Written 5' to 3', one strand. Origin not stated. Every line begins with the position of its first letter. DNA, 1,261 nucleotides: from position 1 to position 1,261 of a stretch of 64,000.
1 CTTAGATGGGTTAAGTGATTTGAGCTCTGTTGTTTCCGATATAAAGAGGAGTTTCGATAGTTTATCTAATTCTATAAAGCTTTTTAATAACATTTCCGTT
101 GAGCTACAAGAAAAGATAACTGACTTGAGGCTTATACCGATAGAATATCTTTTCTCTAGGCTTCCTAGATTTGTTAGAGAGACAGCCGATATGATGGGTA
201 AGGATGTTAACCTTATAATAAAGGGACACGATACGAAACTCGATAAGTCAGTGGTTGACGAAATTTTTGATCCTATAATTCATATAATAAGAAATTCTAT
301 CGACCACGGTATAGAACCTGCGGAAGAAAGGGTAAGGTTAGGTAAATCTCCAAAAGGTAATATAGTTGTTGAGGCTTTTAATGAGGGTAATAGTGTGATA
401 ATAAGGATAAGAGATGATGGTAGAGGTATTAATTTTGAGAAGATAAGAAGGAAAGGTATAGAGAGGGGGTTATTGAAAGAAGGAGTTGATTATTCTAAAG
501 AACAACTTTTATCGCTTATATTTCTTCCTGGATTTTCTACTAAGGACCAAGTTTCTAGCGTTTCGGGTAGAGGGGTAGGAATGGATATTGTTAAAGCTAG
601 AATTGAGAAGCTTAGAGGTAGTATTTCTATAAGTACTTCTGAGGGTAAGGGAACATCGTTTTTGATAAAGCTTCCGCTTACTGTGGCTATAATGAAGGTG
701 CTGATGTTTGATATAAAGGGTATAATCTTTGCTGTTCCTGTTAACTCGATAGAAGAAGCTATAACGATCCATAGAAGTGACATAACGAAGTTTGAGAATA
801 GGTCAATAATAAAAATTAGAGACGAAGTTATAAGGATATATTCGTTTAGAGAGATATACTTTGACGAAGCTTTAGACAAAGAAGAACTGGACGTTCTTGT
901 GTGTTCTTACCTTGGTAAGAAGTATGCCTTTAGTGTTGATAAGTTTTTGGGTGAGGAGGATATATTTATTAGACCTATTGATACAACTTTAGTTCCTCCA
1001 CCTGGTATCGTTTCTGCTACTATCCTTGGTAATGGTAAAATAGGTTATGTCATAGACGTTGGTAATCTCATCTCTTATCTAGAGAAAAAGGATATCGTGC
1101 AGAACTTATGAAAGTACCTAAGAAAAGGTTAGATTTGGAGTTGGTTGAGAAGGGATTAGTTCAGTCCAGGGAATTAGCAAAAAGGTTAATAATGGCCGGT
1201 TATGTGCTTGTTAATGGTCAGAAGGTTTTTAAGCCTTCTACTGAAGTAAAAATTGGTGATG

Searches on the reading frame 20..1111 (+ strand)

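Call 16: search_protein_families(library=pfam, proteins=[window:20-1111:+], max_evalue=0.00001)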
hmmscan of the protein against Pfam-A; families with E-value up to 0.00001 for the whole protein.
window:20-1111:+ (363 aa): 2 families
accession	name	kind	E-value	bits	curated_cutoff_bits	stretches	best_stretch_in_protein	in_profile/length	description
PF02518.31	HATPase_c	-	7.1e-18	65.5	26.4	1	85-221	5-110/111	Histidine kinase-, DNA gyrase B-, and HSP90-like ATPase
PF01584.24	CheW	-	5.7e-16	58.8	23.5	1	227-352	2-135/138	CheW-like domain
